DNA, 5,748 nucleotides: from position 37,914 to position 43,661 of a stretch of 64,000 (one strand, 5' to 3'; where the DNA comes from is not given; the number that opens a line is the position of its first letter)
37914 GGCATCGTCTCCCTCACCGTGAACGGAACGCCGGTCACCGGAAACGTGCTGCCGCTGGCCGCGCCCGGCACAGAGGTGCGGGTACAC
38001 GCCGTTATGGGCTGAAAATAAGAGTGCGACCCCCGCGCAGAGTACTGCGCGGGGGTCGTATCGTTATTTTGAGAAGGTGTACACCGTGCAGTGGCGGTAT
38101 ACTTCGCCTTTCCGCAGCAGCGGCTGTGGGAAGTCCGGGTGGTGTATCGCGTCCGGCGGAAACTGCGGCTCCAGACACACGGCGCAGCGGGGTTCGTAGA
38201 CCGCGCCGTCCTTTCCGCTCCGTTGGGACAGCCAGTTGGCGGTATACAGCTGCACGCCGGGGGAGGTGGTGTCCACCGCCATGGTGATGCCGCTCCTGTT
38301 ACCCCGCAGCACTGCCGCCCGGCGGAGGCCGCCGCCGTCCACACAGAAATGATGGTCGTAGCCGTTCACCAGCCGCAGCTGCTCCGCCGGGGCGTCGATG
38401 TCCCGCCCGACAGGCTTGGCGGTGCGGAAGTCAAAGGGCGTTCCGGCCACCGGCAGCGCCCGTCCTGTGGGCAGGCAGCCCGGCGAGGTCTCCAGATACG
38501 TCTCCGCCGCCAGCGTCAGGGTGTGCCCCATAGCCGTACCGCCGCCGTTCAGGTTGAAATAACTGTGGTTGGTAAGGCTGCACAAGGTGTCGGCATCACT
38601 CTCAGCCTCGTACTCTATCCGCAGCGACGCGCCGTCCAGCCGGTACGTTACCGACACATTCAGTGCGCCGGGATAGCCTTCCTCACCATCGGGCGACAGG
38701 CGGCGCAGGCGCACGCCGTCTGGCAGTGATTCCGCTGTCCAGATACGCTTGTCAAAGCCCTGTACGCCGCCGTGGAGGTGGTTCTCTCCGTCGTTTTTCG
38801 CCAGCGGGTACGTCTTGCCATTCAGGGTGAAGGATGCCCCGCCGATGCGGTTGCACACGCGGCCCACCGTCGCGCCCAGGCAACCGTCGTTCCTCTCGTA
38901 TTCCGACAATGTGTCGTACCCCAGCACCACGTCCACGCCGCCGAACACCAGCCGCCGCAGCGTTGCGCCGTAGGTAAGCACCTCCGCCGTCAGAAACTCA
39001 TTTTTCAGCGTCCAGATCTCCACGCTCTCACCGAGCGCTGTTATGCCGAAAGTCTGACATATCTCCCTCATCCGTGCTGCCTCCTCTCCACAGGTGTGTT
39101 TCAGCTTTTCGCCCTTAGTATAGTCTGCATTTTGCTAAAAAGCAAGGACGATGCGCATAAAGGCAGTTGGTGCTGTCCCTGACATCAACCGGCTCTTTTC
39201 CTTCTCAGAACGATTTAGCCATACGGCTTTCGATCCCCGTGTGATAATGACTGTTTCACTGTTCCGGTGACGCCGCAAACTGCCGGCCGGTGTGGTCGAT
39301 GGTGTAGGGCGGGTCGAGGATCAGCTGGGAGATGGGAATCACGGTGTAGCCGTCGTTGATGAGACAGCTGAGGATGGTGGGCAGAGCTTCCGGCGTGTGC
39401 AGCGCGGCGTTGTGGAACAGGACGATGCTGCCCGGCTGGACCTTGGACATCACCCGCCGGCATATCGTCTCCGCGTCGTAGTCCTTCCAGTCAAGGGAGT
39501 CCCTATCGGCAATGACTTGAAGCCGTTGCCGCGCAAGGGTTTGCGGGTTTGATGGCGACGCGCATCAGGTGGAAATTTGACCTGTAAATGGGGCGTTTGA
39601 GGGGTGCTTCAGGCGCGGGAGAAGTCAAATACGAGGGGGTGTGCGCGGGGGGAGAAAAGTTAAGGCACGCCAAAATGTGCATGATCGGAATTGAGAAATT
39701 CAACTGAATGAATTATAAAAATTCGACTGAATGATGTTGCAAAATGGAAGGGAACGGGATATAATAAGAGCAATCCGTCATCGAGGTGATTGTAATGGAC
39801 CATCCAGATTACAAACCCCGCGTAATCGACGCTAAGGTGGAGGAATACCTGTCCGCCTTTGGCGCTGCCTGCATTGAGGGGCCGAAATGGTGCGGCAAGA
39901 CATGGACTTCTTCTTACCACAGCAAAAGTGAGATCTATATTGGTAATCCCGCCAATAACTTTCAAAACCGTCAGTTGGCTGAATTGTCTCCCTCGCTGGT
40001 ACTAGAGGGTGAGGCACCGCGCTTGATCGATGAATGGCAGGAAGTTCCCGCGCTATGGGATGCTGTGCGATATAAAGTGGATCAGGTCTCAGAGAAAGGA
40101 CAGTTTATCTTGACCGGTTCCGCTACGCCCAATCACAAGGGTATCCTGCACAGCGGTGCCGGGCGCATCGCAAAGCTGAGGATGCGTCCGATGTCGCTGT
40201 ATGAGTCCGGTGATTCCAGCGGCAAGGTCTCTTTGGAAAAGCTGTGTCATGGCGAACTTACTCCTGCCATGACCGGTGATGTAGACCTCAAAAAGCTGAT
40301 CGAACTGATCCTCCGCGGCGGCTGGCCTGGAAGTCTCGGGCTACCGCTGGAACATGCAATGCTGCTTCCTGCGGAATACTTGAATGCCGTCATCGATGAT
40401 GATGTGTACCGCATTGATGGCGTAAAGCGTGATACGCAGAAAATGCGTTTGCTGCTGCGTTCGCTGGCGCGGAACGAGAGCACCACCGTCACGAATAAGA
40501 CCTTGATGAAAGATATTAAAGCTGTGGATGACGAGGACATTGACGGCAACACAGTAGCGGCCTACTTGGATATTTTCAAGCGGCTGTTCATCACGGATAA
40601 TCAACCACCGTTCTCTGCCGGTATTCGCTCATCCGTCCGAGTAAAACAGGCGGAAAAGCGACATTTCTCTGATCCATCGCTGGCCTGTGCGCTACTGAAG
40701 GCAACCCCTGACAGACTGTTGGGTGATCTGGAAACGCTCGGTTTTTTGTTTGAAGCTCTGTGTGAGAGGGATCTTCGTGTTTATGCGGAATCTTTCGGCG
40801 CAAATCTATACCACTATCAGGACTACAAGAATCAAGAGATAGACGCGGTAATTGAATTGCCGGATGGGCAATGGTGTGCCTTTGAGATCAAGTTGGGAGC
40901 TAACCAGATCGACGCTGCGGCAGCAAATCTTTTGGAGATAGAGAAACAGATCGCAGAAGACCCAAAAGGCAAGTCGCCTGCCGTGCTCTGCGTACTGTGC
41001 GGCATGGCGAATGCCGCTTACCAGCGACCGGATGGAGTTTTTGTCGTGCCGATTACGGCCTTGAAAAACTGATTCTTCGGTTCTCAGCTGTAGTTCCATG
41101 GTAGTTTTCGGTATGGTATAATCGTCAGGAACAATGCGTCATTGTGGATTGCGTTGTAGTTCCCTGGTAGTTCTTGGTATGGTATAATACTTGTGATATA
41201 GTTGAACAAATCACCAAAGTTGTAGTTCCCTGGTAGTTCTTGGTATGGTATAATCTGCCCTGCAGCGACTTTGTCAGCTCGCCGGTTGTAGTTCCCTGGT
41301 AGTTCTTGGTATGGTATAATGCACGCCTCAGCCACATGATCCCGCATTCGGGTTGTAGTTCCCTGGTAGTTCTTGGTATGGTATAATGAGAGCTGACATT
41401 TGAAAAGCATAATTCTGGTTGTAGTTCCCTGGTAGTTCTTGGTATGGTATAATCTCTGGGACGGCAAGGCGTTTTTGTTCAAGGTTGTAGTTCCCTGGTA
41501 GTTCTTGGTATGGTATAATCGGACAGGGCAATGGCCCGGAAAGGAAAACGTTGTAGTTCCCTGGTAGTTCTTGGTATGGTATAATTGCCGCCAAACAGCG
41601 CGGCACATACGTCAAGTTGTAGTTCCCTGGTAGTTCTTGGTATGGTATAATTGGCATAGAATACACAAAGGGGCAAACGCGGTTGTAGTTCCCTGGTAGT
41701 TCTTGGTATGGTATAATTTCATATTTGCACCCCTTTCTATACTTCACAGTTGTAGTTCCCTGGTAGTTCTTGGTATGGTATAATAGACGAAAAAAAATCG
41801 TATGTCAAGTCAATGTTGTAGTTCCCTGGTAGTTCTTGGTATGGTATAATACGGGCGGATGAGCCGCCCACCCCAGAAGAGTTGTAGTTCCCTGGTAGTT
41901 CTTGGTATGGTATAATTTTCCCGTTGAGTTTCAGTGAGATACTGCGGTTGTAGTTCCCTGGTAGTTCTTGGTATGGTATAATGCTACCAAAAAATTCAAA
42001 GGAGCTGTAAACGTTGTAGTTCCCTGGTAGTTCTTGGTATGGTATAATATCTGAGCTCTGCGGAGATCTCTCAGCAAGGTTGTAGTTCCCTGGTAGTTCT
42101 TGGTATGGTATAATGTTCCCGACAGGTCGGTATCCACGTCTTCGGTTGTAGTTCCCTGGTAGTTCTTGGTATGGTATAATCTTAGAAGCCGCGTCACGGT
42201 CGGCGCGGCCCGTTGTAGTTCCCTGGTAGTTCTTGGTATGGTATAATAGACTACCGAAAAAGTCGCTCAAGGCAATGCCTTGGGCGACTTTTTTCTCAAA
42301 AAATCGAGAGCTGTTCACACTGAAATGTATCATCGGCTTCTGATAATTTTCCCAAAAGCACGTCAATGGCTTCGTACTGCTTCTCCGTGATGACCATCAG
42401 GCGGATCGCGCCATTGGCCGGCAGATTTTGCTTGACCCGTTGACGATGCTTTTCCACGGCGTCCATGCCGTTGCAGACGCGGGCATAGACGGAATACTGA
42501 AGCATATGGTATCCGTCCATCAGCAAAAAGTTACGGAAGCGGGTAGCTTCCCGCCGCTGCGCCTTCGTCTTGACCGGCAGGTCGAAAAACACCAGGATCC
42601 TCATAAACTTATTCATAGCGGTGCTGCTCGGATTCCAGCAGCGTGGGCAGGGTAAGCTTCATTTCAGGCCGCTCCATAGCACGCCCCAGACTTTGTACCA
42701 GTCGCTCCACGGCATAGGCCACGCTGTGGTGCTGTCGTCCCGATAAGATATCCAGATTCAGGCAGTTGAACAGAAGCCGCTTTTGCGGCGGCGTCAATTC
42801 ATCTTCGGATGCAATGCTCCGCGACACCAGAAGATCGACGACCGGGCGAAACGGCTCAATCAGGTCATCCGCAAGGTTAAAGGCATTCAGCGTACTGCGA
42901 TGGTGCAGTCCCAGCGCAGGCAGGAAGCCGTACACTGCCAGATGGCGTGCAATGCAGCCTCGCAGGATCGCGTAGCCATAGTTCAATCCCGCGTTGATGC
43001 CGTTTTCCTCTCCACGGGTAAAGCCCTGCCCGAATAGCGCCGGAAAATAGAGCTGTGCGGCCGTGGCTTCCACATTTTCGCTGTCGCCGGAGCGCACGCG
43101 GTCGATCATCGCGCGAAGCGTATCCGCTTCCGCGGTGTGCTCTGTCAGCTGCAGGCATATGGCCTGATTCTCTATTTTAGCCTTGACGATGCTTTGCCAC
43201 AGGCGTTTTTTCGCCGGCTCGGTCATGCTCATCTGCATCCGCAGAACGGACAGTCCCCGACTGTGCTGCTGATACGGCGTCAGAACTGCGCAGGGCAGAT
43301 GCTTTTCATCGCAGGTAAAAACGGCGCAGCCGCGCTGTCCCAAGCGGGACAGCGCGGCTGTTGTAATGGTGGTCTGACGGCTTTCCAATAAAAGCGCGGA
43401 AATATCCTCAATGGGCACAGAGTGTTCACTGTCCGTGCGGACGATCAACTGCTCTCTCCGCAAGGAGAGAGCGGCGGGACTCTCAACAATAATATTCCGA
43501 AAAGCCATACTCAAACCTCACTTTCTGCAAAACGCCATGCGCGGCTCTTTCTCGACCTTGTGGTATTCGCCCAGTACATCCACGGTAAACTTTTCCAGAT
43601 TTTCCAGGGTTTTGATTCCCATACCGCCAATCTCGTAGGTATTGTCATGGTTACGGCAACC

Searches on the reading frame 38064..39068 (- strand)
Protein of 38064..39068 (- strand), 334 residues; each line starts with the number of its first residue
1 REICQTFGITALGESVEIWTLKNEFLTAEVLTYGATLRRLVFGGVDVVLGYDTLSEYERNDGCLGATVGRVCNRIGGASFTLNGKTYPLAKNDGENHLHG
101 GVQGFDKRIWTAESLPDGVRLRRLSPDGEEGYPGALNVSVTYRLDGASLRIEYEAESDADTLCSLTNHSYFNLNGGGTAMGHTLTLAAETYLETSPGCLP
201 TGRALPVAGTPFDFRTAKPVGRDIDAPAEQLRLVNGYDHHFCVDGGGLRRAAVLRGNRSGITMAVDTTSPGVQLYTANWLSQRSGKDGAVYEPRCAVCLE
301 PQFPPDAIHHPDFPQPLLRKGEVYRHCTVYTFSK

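Call 94: search_protein_families(library=pfam, proteins=[window:38064-39068:-], max_evalue=0.001)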
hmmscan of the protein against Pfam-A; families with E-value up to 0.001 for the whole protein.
window:38064-39068:- (334 aa): 1 family
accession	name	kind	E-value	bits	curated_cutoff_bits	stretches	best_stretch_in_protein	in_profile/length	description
PF01263.26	Aldose_epim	-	5e-85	285.9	27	1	18-331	2-299/299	Aldose 1-epimerase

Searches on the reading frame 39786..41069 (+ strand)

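Call 94: search_protein_families(library=pfam, proteins=[window:39786-41069:+], max_evalue=0.001)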
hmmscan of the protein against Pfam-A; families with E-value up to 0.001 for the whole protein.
window:39786-41069:+ (428 aa): 2 families
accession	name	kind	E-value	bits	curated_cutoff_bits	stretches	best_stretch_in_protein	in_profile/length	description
PF13635.12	DUF4143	-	2.5e-32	112.3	28.1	1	205-370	2-159/160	Domain of unknown function (DUF4143)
PF13173.12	AAA_14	-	2.6e-13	50.5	27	1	27-140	4-127/129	AAA domain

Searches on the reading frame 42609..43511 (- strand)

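Call 23: search_protein_families(library=pfam, proteins=[window:42609-43511:-], max_evalue=0.01)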
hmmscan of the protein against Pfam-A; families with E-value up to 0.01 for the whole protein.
window:42609-43511:- (300 aa): 1 family
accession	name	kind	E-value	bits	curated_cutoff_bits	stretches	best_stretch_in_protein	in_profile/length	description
PF01867.21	Cas_Cas1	-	4e-30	105.4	22.3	1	8-235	3-252/283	CRISPR associated protein Cas1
